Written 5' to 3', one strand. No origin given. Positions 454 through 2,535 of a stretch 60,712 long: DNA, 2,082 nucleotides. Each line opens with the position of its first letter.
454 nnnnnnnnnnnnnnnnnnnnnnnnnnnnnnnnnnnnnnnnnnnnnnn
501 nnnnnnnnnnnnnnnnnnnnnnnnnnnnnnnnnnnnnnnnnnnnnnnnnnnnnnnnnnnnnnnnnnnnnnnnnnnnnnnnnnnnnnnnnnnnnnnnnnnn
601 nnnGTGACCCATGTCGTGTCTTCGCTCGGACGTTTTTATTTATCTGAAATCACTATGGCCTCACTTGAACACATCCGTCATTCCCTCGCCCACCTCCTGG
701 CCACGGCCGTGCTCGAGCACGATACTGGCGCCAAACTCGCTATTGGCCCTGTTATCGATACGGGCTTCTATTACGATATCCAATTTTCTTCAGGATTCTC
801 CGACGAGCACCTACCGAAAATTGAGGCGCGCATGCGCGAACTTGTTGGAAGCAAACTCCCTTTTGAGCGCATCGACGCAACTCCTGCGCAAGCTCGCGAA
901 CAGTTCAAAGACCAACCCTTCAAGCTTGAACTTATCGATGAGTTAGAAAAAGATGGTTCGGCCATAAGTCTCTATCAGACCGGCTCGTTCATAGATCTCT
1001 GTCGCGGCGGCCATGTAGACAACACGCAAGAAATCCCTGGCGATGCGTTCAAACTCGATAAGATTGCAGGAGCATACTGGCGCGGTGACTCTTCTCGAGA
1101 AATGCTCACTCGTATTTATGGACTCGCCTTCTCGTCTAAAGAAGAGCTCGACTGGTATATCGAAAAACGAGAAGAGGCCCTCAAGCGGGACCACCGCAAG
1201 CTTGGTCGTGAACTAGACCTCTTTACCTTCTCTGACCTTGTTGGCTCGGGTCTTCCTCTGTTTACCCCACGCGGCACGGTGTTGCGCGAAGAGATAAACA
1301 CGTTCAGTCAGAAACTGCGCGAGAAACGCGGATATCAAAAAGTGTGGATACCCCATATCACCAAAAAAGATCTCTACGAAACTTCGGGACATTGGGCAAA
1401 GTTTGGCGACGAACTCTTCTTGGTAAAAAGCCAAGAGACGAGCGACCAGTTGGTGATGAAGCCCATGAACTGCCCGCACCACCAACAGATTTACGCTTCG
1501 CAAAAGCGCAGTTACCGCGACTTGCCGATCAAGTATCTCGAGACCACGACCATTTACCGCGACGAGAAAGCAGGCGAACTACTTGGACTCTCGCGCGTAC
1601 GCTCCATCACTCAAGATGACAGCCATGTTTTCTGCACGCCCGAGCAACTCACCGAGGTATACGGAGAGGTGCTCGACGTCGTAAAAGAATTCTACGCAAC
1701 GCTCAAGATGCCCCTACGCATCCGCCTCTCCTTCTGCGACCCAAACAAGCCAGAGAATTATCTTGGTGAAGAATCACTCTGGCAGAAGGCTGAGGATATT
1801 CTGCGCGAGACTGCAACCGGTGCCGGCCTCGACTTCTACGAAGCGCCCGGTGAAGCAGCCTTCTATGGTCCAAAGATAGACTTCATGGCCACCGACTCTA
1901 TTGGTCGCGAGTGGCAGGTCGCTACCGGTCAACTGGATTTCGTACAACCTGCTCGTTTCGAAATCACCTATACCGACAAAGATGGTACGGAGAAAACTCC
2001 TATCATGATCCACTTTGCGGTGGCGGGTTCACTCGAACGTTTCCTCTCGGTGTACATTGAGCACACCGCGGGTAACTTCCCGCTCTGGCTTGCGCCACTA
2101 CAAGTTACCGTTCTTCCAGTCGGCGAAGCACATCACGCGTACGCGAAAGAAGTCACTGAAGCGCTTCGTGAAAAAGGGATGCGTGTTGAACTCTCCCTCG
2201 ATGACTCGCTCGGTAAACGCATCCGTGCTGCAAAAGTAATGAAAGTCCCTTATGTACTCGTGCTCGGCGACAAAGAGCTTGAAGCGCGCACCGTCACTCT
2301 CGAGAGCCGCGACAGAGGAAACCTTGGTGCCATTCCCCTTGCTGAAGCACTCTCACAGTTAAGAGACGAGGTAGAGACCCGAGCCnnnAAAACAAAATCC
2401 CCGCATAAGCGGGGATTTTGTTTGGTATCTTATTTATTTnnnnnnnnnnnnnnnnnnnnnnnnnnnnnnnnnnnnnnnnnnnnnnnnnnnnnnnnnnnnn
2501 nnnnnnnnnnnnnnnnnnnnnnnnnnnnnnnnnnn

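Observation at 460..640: Compact T-box riboswitch before thrS: terminal-loop Thr specifier combined with an intrinsic terminator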

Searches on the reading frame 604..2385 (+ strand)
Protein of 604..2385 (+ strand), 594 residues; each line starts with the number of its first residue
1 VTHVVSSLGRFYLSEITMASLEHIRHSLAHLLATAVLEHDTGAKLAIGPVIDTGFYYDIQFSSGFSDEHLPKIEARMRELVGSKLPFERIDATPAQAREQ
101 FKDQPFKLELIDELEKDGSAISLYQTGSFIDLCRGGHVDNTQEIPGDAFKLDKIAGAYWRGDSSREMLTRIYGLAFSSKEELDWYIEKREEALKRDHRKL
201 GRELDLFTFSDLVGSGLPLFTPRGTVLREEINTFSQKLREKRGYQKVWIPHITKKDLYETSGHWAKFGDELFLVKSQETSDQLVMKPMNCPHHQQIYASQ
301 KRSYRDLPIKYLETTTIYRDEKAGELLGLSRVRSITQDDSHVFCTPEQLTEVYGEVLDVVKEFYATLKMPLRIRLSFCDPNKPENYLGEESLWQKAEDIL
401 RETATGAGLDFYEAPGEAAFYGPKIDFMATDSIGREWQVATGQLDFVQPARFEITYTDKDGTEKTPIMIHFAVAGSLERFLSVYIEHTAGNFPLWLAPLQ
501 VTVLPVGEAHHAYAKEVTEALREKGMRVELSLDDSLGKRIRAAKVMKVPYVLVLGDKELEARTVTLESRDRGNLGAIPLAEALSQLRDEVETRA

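Call 10: find_related_loci(query=window:655-2385:+, collection=genome_contigs, flank=1500)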
Query window:655-2385:+ (577 aa) in genome_contigs; peptide patterns used: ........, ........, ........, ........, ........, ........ (x = any residue, [..] = any of these).
597 stretches matched a pattern (row limit reached: there are more); 590 encode a relative of the query (tblastn E <= 1e-3); the best 80 are kept; 80 distinct loci.
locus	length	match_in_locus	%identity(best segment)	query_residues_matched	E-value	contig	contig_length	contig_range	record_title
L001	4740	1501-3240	63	1-577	0e+0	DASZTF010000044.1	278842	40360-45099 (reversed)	MAG TPA_asm: Candidatus Paceibacterota bacterium isolate SMAG_U6069 k141_97230, whole genome shotgun sequence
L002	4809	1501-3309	57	1-576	0e+0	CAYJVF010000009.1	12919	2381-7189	MAG TPA_asm: uncultured Candidatus Saccharibacteria bacterium isolate ERP125453_co1_32 genome assembly, contig: NODE_531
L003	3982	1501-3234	60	4-576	0e+0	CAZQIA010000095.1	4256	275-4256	MAG TPA_asm: uncultured Gammaproteobacteria bacterium isolate SRP173033_co3_77 genome assembly, contig: NODE_33431_lengt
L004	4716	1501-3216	60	4-574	0e+0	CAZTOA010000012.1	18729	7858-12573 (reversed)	MAG TPA_asm: uncultured Gammaproteobacteria bacterium isolate SRP292972_co2_75 genome assembly, contig: NODE_2794_length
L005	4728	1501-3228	60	4-576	0e+0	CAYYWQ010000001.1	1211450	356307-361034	MAG TPA_asm: uncultured Candidatus Saccharibacteria bacterium isolate SRP292972_co1_95 genome assembly, contig: NODE_2_l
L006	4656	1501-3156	60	27-576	0e+0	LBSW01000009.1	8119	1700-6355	MAG: Parcubacteria group bacterium GW2011_GWB1_37_13 US41_C0009, whole genome shotgun sequence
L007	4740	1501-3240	59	4-576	0e+0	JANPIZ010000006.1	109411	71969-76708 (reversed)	MAG: Candidatus Nomurabacteria bacterium isolate VAR_61_metabat_48 VAR_61_k141_1179061, whole genome shotgun sequence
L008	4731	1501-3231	60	3-576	0e+0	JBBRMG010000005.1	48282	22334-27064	MAG: Candidatus Doudnabacteria bacterium isolate La1_metabat2.020 LA1C_B2.020_k141_3540921L_48282_cov_10.0009, whole gen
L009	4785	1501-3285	55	3-576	0e+0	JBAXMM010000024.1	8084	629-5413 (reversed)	MAG: bacterium isolate ELA453 MAG453_24, whole genome shotgun sequence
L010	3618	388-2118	58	3-572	0e+0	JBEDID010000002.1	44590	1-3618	MAG: Candidatus Parcubacteria bacterium isolate NASQAN2015_010_A_bin.14 scaffold_000010, whole genome shotgun sequence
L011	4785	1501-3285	55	3-576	0e+0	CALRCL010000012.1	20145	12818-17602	MAG: Patescibacteria group bacterium UBA4664 isolate RH-26jul17-99 genome assembly, contig: RH-26jul17-C6789, whole geno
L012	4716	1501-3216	56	3-573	0e+0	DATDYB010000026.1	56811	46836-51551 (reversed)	MAG TPA_asm: Candidatus Paceibacterota bacterium isolate SMAG_U8154 k141_286428, whole genome shotgun sequence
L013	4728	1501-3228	56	4-577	0e+0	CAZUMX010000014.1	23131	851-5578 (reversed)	MAG TPA_asm: uncultured Candidatus Saccharibacteria bacterium isolate SRP278252_co2_168 genome assembly, contig: NODE_44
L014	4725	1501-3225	54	7-576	0e+0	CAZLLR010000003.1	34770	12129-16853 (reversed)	MAG TPA_asm: uncultured Candidatus Saccharibacteria bacterium isolate SRP216583_co1_142 genome assembly, contig: NODE_76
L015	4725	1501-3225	54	3-577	0e+0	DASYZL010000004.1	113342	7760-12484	MAG TPA_asm: Patescibacteria group bacterium isolate SMAG_U6361 k141_57501, whole genome shotgun sequence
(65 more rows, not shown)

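Call 59: find_encoding_contigs(protein=window:655-2385:+, flank=1000, max_places=4)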
Protein window:655-2385:+ (577 aa): no gene with exactly this product is on record in the collection.

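Call 62: find_encoding_contigs(protein=window:604-2385:+, flank=1000, max_places=4)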
Protein seq(594 aa) (594 aa): 2 contigs read that carry it; 1 place shown.
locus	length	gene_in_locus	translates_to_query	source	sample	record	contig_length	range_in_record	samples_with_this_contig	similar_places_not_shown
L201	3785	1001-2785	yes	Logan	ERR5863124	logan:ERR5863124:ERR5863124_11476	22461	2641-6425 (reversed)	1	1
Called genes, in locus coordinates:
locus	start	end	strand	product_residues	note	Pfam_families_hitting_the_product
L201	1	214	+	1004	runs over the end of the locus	PF02811:PHP, PF07733:DNA_pol3_alpha, PF17657:DNA_pol3_finger, PF14579:HHH_6, PF01336:tRNA_anti-codon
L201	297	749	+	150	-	-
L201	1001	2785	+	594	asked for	PF07973:tRNA_SAD, PF00587:tRNA-synt_2b, PF03129:HGTP_anticodon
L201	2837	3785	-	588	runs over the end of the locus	-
